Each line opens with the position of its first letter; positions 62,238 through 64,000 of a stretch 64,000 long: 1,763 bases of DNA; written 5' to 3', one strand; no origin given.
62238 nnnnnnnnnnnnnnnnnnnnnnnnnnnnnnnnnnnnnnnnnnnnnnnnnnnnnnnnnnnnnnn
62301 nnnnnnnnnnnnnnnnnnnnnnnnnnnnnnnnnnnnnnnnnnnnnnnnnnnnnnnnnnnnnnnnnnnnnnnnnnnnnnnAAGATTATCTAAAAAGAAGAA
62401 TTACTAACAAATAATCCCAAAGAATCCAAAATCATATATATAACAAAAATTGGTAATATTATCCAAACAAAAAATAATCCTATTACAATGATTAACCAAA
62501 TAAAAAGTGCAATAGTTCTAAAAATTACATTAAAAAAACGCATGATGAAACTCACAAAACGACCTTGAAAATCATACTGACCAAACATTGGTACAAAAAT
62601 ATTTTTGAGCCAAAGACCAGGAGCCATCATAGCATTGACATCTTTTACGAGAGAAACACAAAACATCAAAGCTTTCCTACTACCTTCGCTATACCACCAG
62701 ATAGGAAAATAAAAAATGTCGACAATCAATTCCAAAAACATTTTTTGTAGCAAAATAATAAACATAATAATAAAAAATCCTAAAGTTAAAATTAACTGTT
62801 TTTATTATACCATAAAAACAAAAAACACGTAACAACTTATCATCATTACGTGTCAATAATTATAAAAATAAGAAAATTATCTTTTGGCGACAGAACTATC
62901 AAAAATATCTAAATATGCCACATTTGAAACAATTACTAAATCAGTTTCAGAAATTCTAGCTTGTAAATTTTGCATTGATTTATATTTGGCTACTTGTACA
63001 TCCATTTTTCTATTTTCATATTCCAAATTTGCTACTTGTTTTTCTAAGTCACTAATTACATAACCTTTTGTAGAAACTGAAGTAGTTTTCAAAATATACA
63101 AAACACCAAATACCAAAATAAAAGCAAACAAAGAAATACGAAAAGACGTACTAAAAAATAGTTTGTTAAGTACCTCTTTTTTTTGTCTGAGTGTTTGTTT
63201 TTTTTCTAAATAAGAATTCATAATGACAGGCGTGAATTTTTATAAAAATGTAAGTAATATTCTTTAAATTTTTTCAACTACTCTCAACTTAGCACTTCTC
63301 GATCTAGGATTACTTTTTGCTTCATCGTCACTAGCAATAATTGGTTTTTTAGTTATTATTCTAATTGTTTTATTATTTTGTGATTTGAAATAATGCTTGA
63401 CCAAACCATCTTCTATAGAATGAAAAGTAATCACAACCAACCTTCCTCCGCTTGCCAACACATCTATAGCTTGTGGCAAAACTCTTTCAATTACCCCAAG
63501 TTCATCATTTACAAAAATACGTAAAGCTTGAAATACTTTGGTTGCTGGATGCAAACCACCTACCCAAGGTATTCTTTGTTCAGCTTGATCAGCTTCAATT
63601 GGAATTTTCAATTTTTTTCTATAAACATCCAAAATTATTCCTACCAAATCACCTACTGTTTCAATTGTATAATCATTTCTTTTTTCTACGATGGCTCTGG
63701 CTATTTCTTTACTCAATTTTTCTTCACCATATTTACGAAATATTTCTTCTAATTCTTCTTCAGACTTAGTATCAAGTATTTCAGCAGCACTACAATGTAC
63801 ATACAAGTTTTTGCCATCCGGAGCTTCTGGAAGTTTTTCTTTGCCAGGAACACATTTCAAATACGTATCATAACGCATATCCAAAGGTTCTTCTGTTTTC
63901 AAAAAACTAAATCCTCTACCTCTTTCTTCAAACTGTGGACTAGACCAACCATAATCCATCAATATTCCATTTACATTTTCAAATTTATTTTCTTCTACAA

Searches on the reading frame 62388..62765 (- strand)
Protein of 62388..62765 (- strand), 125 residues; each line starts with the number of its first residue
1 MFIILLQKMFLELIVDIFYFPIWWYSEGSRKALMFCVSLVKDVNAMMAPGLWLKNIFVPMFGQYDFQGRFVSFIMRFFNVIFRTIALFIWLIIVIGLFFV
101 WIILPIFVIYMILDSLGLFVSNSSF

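Call 11: search_protein_families(library=pfam, proteins=[window:62388-62765:-], max_evalue=0.01)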
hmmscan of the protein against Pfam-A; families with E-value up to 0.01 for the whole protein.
window:62388-62765:- (125 aa): 0 families

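Call 15: search_protein_families(library=ncbifam, proteins=[window:62388-62765:-], max_evalue=0.01)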
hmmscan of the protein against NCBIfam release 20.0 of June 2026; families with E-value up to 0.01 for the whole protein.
window:62388-62765:- (125 aa): 0 families

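Call 26: search_protein_families(library=phrogs, proteins=[window:62388-62765:-], max_evalue=0.01)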
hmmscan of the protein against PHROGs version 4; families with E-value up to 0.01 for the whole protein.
window:62388-62765:- (125 aa): 0 families

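Call 41: find_homologous_proteins(query=A4, max_evalue=0.001)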
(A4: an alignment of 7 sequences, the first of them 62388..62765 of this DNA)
Query A4 (7 sequences) (125 aa, profile of the alignment): 3099 proteins with E <= 0.001 among 5752 candidates; the best 120 are listed.
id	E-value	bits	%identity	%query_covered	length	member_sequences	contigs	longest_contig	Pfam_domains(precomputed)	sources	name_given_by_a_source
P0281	2.9e-48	181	49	92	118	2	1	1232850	-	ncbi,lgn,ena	-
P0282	4.3e-48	180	54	92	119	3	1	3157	-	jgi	-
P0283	4.9e-47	177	63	92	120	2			-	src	-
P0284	1.2e-46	175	38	99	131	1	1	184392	-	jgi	jgi:hypothetical protein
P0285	3.9e-45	171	58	94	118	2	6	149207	-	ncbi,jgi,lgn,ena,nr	ncbi:MAG TPA: hypothetical protein DEB09_01730 [Candidatus Magasanikbacteria bacterium]|nr:hypotheti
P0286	8.0e-45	170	56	90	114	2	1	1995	-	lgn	-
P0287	8.6e-45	170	59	93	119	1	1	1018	-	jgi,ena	-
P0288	9.9e-45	169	63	92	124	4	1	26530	-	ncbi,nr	ncbi:MAG: hypothetical protein HYV41_04535 [Candidatus Magasanikbacteria bacterium]|nr:hypothetical 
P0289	1.4e-44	169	63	92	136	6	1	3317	-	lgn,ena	-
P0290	1.6e-44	169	55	93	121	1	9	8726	-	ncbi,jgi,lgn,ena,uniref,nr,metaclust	ncbi:MAG: hypothetical protein UY92_C0022G0002 [Candidatus Magasanikbacteria bacterium GW2011_GWA2_5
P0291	1.8e-44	169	61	93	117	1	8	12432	-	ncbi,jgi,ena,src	-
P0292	1.9e-44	168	62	93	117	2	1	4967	-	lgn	-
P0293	2.1e-44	168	53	93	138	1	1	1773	-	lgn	-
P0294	2.7e-44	168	60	93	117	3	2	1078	-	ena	-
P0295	3.5e-44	168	92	94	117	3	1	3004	-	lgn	-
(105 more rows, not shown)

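Call 49: search_solved_structures(query=A6, max_evalue=10)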
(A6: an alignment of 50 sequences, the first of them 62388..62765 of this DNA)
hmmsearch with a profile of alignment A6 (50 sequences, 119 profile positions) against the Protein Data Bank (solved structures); distinct sequences matched with E-value up to 10: 1.
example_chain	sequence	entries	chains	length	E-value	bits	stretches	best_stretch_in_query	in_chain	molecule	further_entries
9qwp_B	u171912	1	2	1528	1.4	12.1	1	39-100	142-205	Ral GTPase-activating protein subunit beta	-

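Call 55: predict_structure(alignment_id=A6)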
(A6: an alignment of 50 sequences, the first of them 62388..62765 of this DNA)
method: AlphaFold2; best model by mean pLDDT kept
length: 125 residues; sequences in the alignment: 50
mean_pLDDT: 95.8   pTM: 0.74
mean pLDDT of the five models: 95.8, 95.4, 94.7, 92.9, 92.2
residues with pLDDT >= 90: 120; 70-90: 5; 50-70: 0; < 50: 0
segments of 3 or more residues with pLDDT < 50: none
pLDDT, mean of each block of 10 residues (from residue 1): 96 94 96 98 96 94 94 96 98 98 96 96 89
secondary structure, 60 per line:
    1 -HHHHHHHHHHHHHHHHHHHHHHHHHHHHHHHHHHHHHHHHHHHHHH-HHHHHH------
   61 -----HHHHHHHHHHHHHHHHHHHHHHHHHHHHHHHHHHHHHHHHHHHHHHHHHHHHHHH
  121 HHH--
elements in order: H2-47 H49-54 H66-123

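Call 59: fold_search(model_id=the predicted structure, library=pdb)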
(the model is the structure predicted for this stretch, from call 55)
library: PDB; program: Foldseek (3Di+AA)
matches with E <= 10: 37; with E <= 0.001: 0
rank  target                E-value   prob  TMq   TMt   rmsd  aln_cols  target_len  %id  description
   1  7usd_E                2.3e+00  0.38  0.38  0.32   8.0        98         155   11  Cryo-EM structure of D-site Rac1-bound WAVE Regulatory Complex (released 2022-09-21)
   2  9jz0_0                3.3e+00  0.13  0.29  0.30   8.6        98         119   12  portal-tail complex of DNA-ejected T7 (released 2024-12-11)
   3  5dwk_F                3.9e+00  0.08  0.20  0.28   8.9        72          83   17  Diacylglycerol Kinase solved by multi crystal multi orientation native SAD (released 2016-03-23)
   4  6zvr_DB               4.7e+00  0.14  0.39  0.34   8.3       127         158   11  C11 symmetry: Bacterial Vipp1 and PspA are members of the ancient ESCRT-III membrane-remodeling superfamily. (released 2021-08-04)
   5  9hzm_0                4.9e+00  0.14  0.38  0.28   8.1       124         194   16  235 A SynPspA H1-5 rod after incubation with EPL (released 2025-08-13)
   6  7lbm_n                5.9e+00  0.23  0.37  0.19   4.6        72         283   17  Structure of the human Mediator-bound transcription pre-initiation complex (released 2021-03-24)
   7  8e4g_a                5.9e+00  0.08  0.24  0.24  12.6        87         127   17  Remodeling of the bacteriophage T7 during initial infection (released 2023-09-27)
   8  1i49_A                6.2e+00  0.08  0.27  0.18  10.4       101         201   12  CRYSTAL STRUCTURE ANALYSIS OF ARFAPTIN (released 2001-05-16)
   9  9jw6_A                6.2e+00  0.03  0.18  0.10  14.7       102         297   18  STING bound with a novel small molecule agonist (released 2025-10-15)
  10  4d2e_E                6.6e+00  0.06  0.19  0.25   8.8        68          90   16  Crystal structure of an integral membrane kinase - v2.3 (released 2014-07-23)
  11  8t0p_B                7.0e+00  0.15  0.42  0.47   5.7       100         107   13  Structure of Cse4 bound to Ame1 and Okp1 (released 2023-09-27)
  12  8ga8_L                7.0e+00  0.08  0.33  0.32   8.1       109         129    9  Structure of the yeast (HDAC) Rpd3L complex (released 2023-07-12)
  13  9l76_B                7.0e+00  0.06  0.18  0.21  18.0        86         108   16  Structures and mechanism of the nicotinamide nucleotide transhydrogenase from E. coli (released 2026-01-07)
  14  5d56_E                7.0e+00  0.04  0.19  0.25   9.7        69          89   13  In meso in situ serial X-ray crystallography structure of diacylglycerol kinase, DgkA, at 100 K (released 2016-01-13)
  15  9g3d_B                7.4e+00  0.15  0.42  0.15   6.6        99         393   14  Cryo-EM structure of SbmA in the inward-facing-narrow conformation bound to 2 sybodies (released 2025-07-23)
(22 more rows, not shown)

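Call 61: find_related_loci(query=A6, collection=genome_contigs, flank=6000)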
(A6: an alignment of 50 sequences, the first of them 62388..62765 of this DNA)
Query A6 (125 aa) in genome_contigs; peptide patterns used: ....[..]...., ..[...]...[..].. (x = any residue, [..] = any of these).
599 stretches matched a pattern (row limit reached: there are more); 574 encode a relative of the query (tblastn E <= 1e-3); the best 80 are kept; 80 distinct loci.
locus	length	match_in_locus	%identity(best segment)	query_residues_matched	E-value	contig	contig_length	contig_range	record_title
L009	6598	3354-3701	73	1-116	2e-55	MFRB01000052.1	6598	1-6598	MAG: Candidatus Magasanikbacteria bacterium RIFOXYD12_FULL_33_17 rifoxyd3_full_scaffold_2039, whole genome shotgun seque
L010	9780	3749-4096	72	1-116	8e-55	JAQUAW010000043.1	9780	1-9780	MAG: Patescibacteria group bacterium isolate STC_93 NODE_16836_length_9780_cov_3.827618_Sandtown_C, whole genome shotgun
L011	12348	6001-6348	66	1-116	2e-52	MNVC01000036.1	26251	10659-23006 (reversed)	MAG: Candidatus Magasanikbacteria bacterium CG1_02_32_51 cg1_0.2_scaffold_1363_c, whole genome shotgun sequence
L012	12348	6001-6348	66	1-116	4e-52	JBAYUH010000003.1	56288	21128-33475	MAG: Candidatus Magasanikiibacteriota bacterium isolate SO_2016_LW3_30 scaffold00830_LW162_2016, whole genome shotgun se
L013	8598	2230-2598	73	1-123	3e-51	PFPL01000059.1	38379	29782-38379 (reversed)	MAG: Candidatus Magasanikbacteria bacterium CG_4_10_14_0_2_um_filter_33_14 CG_4_10_14_0.2_scaffold_262_c, whole genome s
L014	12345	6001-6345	64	1-115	1e-48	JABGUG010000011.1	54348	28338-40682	MAG: Candidatus Parcubacteria bacterium isolate SI034_bin149 k141_529118, whole genome shotgun sequence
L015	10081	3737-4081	63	1-115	8e-48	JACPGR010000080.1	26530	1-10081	MAG: Candidatus Magasanikbacteria bacterium isolate NC_groundwater_393_Ag_B-0.1um_39_15 GD18-4_B1_scaffold_1576133, whol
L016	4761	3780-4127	70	1-116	1e-47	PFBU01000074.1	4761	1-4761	MAG: Candidatus Magasanikbacteria bacterium CG10_big_fil_rev_8_21_14_0_10_36_16 CG10_8_21_14_0.10_scaffold_22824_c, whol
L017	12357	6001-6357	58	1-119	3e-43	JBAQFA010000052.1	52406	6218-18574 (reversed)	MAG: Candidatus Magasanikiibacteriota bacterium isolate MFD12003_ilm_asm_bin64 k127_36716, whole genome shotgun sequence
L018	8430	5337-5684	55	1-116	1e-41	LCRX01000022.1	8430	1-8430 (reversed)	MAG: Candidatus Magasanikbacteria bacterium GW2011_GWA2_56_11 UY92_C0022, whole genome shotgun sequence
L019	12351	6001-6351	50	1-117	2e-41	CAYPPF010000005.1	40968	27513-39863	MAG TPA_asm: uncultured Gammaproteobacteria bacterium isolate SRP200020_co3_83 genome assembly, contig: NODE_1296_length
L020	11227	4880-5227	58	1-116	2e-41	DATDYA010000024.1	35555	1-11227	MAG TPA_asm: Patescibacteria group bacterium isolate SMAG_U8153 k141_1967557, whole genome shotgun sequence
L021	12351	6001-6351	56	1-117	3e-41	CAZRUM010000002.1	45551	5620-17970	MAG TPA_asm: uncultured Gammaproteobacteria bacterium isolate SRP104257_co1_391 genome assembly, contig: NODE_212_length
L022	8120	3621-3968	56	1-116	2e-41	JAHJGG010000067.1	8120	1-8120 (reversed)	MAG: Patescibacteria group bacterium isolate Modern_marine_glass_biofilm.mb.63 Modern_marine_glas.mb.63_k141_584744, who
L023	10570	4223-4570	57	1-116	6e-41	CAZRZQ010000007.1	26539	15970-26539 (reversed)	MAG TPA_asm: uncultured Gammaproteobacteria bacterium isolate SRP062349_co1_291 genome assembly, contig: NODE_219_length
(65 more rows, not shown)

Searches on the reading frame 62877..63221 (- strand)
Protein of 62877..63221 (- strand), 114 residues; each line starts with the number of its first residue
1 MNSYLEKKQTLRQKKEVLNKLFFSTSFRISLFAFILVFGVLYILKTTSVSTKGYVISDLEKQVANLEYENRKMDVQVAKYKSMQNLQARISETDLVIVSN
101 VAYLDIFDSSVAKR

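Call 11: search_protein_families(library=pfam, proteins=[window:62877-63221:-], max_evalue=0.01)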
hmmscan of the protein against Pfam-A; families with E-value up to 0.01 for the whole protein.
window:62877-63221:- (114 aa): 1 family
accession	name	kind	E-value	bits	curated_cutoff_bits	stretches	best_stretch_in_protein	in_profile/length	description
PF19579.4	FtsL_2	-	3e-05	24.3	24.6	1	30-96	19-85/100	Bacteriodetes cell division protein (FtsL-like)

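Call 15: search_protein_families(library=ncbifam, proteins=[window:62877-63221:-], max_evalue=0.01)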
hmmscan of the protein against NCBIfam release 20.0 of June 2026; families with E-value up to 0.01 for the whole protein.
window:62877-63221:- (114 aa): 1 family
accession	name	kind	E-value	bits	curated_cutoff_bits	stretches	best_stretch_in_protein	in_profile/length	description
NF053549.1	FtsL_Actino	equivalog_domain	5.8e-08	32.5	55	1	32-105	8-81/83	cell division protein FtsL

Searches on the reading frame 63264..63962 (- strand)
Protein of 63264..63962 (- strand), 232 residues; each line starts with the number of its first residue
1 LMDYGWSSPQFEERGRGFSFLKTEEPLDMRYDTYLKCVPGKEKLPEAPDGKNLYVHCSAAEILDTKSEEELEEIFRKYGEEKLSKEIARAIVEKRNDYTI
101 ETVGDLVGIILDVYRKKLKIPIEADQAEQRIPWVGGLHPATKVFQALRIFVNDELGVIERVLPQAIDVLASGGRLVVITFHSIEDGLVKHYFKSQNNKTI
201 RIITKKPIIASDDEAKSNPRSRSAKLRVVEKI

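Call 11: search_protein_families(library=pfam, proteins=[window:63264-63962:-], max_evalue=0.01)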
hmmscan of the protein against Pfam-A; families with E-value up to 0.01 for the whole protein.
window:63264-63962:- (232 aa): 2 families
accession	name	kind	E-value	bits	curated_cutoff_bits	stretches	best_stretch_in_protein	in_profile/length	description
PF01795.25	Methyltransf_5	-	6e-63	213.6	27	2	57-232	132-309/309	MraW methylase family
PF21616.3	Topo-V_HhH_2_2nd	-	0.0068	16.8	27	0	58-93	26-57/58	Topoisomerase V, second (HhH)2 tandem domain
